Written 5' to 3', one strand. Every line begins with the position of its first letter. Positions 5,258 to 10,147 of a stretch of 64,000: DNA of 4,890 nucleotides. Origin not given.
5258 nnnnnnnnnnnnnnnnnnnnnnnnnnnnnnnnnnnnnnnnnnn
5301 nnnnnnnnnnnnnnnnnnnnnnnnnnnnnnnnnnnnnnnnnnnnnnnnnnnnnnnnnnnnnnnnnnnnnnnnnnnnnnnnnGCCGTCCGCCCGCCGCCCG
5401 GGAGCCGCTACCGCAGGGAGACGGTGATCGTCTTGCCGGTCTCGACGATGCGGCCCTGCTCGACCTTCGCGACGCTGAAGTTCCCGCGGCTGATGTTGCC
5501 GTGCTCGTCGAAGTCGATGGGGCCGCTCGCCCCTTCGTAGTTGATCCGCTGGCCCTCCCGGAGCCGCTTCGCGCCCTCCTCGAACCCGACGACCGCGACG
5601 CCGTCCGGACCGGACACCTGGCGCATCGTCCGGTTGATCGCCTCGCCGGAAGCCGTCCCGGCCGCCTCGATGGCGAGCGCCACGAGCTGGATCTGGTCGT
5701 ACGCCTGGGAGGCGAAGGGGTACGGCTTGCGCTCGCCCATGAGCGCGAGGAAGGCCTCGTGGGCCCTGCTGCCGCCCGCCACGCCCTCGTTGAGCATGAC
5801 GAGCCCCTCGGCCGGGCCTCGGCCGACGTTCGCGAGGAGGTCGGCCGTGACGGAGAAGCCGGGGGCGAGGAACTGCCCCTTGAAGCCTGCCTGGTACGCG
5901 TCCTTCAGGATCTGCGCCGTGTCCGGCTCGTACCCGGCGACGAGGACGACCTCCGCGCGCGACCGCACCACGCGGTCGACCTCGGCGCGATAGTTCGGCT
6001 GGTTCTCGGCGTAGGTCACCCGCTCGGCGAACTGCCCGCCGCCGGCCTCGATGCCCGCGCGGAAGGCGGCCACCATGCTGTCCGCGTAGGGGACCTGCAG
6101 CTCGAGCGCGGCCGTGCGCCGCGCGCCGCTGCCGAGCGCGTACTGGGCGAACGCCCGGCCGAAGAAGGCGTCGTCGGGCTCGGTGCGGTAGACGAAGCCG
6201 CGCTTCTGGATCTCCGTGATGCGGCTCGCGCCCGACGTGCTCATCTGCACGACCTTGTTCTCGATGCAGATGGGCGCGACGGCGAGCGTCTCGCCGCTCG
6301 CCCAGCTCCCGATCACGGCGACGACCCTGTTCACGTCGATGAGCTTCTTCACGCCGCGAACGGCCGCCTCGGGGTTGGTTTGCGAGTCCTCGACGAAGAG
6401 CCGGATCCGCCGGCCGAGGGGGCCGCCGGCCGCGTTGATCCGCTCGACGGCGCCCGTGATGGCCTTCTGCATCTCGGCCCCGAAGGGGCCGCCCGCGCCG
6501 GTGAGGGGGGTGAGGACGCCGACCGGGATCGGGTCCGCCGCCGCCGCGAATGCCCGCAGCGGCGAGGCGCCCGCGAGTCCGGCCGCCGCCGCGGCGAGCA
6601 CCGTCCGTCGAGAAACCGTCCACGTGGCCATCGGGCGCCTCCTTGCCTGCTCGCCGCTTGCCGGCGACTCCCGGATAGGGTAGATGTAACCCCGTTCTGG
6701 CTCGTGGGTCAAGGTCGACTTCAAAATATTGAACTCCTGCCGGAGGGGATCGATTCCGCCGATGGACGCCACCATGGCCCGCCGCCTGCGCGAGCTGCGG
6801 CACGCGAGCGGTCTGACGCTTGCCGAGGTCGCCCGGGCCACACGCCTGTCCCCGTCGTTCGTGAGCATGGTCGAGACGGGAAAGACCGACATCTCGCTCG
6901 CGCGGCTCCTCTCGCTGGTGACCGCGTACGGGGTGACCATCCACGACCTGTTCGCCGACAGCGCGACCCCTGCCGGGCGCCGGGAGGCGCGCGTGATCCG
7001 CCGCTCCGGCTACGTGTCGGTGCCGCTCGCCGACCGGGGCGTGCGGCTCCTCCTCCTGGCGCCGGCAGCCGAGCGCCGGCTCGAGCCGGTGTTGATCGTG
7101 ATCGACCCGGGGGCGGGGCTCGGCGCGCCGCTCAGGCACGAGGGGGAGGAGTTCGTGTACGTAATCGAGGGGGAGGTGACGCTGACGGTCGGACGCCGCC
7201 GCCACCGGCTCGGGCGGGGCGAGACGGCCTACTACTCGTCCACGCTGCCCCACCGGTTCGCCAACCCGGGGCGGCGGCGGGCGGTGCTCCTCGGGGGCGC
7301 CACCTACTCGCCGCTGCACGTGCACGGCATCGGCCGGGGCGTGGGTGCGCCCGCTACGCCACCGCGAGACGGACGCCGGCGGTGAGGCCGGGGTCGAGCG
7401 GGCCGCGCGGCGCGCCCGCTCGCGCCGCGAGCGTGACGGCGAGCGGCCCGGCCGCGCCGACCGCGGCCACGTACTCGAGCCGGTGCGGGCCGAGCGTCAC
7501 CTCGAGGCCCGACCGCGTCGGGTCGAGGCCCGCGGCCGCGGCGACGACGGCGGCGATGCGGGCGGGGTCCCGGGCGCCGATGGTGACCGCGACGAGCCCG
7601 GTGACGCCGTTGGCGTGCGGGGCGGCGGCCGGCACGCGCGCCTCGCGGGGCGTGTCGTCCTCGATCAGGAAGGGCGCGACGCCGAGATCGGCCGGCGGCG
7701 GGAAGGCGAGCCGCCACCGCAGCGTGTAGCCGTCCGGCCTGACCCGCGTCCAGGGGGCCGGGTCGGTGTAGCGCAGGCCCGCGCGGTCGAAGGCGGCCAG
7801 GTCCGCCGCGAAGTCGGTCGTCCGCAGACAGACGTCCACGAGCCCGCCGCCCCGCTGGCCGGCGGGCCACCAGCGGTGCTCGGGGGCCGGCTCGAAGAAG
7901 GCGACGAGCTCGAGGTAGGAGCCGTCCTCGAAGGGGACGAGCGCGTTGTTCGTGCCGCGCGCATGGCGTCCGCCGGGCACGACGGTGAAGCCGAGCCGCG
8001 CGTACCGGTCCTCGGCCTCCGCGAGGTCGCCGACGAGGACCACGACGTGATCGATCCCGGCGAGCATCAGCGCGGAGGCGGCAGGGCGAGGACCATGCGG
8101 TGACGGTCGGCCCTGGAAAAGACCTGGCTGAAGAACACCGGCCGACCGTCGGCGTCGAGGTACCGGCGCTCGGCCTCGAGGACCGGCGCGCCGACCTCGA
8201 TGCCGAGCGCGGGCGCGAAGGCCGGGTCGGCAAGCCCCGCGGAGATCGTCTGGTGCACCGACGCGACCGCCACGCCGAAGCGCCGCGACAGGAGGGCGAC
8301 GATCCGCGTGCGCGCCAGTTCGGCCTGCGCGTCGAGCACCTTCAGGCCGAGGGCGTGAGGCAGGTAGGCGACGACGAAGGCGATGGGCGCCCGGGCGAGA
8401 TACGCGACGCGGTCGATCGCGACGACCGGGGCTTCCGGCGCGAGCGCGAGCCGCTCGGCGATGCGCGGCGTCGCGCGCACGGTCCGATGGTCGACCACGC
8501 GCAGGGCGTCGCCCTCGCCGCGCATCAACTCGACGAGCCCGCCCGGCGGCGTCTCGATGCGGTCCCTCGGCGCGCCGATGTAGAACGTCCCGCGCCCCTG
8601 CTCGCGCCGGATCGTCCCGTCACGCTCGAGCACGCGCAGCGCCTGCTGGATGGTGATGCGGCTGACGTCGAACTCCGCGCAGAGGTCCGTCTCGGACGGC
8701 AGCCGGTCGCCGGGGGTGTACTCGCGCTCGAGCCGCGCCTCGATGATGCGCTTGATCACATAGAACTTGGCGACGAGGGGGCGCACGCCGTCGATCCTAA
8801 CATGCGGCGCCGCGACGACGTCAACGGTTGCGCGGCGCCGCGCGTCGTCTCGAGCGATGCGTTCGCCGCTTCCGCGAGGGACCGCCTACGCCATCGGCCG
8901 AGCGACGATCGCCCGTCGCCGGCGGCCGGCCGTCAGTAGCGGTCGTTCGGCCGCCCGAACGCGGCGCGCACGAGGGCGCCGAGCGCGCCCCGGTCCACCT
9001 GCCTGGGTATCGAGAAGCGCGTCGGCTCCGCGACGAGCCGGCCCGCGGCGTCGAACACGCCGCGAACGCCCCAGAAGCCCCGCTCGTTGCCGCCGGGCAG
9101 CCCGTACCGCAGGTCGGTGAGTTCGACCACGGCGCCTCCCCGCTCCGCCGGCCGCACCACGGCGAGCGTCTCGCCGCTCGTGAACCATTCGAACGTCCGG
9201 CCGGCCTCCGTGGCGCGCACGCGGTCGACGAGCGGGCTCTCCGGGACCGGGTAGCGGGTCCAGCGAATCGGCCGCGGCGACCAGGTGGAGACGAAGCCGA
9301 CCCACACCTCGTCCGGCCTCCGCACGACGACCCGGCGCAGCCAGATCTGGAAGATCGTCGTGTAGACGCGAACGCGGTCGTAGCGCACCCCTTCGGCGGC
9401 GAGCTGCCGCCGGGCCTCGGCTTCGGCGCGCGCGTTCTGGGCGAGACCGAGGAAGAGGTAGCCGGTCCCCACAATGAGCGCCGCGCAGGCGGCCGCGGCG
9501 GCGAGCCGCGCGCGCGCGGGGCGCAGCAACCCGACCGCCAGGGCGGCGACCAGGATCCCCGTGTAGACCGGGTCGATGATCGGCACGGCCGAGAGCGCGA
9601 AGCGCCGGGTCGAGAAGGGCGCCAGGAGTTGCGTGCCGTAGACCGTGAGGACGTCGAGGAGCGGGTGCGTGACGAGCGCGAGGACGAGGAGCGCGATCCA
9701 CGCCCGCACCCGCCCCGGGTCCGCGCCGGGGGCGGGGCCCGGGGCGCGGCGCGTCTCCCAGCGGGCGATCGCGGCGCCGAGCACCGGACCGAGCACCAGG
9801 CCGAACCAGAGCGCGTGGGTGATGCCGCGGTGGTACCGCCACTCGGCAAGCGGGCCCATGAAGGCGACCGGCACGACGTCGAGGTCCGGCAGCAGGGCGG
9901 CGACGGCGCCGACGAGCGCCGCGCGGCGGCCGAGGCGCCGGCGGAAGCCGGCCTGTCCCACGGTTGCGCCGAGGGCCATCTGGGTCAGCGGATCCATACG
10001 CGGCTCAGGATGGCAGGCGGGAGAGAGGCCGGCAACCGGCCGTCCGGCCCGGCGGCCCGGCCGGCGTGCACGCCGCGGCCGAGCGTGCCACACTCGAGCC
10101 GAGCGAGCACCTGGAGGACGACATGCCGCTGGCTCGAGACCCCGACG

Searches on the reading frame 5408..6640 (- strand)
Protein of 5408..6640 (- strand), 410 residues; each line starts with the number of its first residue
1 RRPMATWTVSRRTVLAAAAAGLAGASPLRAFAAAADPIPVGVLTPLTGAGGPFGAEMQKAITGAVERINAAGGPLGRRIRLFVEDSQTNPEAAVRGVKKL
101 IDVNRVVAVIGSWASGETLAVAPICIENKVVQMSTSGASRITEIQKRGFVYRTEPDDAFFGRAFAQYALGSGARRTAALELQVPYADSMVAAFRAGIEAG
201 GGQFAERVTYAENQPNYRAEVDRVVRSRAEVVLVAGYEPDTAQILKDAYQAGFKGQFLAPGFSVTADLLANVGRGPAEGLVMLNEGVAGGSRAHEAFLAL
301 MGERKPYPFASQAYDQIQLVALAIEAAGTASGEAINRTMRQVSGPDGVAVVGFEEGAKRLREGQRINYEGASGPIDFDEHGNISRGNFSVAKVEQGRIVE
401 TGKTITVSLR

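Call 43: search_protein_families(library=pfam, proteins=[window:5408-6640:-])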
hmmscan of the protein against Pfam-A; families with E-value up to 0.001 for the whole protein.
window:5408-6640:- (410 aa): 3 families
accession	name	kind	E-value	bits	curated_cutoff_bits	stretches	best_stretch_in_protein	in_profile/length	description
PF13458.12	Peripla_BP_6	-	2.1e-51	176.1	31.7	1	37-349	1-317/343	Periplasmic binding protein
PF01094.35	ANF_receptor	-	3.4e-26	92.6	25.4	1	57-392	2-349/353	Receptor family ligand binding region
PF13433.12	Peripla_BP_5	-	2.6e-15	56.8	27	1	38-347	1-316/363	Periplasmic binding protein domain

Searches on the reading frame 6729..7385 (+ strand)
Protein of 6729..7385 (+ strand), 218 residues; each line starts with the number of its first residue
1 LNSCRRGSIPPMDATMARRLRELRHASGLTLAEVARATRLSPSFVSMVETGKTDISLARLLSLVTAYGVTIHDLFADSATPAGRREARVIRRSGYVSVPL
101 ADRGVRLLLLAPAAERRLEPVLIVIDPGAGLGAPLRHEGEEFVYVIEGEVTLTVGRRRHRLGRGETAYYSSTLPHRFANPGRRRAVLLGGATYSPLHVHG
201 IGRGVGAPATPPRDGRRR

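Call 43: search_protein_families(library=pfam, proteins=[window:6729-7385:+])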
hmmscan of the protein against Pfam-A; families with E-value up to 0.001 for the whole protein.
window:6729-7385:+ (218 aa): 8 families
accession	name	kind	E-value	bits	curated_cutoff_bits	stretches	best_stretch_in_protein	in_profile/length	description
PF07883.17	Cupin_2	-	1.5e-17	63.5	27.2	1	122-188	2-67/70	Cupin domain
PF13560.12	HTH_31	-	8.1e-15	55.3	27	1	16-71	2-58/64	Helix-turn-helix domain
PF01381.28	HTH_3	-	7.5e-11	42.3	23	1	20-74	1-55/55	Helix-turn-helix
PF13443.12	HTH_26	-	1.7e-06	28.6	22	1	19-76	1-59/63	Cro/C1-type HTH DNA-binding domain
PF02311.25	AraC_binding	-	2.3e-05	24.6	21.1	1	136-181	20-65/135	AraC-like ligand binding domain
PF12844.13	HTH_19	-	3.4e-05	24.1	30.2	1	18-75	2-59/64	Helix-turn-helix domain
PF13413.12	HTH_25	-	8.8e-05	22.7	24.6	1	19-52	1-34/62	Helix-turn-helix domain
PF05899.18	Cupin_3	-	0.0001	22.4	23.5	1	137-170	23-57/74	EutQ-like cupin domain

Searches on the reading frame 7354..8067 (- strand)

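Call 43: search_protein_families(library=pfam, proteins=[window:7354-8067:-])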
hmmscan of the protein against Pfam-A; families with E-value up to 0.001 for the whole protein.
window:7354-8067:- (237 aa): 3 families
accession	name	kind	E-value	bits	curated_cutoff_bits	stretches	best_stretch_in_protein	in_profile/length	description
PF13468.12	Glyoxalase_3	-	4.2e-44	151.1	25.1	1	5-176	1-173/176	Glyoxalase-like domain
PF13669.12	Glyoxalase_4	-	2.4e-08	34.7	27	1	6-102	1-95/109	Glyoxalase/Bleomycin resistance protein/Dioxygenase superfamily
PF00903.31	Glyoxalase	-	1.6e-05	25.7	20.6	1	4-103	1-98/121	Glyoxalase/Bleomycin resistance protein/Dioxygenase superfamily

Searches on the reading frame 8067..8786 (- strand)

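Call 43: search_protein_families(library=pfam, proteins=[window:8067-8786:-])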
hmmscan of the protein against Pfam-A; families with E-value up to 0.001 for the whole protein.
window:8067-8786:- (239 aa): 3 families
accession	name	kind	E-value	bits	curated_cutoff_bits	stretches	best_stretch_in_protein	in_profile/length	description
PF07702.18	UTRA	-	5e-28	98.1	23.8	1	96-230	9-141/141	UTRA domain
PF00392.27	GntR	-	3.2e-17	62.4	27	1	13-68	7-63/64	Bacterial regulatory proteins, gntR family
PF14502.12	HTH_41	-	2.3e-07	30.6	25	1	26-64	3-42/48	Helix-turn-helix domain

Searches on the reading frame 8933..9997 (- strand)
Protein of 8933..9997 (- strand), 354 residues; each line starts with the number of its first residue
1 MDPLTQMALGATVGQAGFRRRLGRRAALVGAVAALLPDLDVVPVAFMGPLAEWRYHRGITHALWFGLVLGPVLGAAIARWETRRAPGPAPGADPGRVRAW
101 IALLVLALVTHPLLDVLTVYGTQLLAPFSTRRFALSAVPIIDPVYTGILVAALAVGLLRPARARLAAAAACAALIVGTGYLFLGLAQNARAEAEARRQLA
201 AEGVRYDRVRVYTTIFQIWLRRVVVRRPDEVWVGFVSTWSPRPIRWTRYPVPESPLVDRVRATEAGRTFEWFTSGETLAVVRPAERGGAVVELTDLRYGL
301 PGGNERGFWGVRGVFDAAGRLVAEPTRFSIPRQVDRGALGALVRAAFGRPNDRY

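Call 43: search_protein_families(library=pfam, proteins=[window:8933-9997:-])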
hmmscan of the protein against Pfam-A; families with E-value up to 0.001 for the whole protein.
window:8933-9997:- (354 aa): 1 family
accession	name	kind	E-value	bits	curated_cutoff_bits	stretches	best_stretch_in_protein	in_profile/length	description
PF04307.19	YdjM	-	5.1e-33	114.5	29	1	1-178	1-168/176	YdjM inner membrane protein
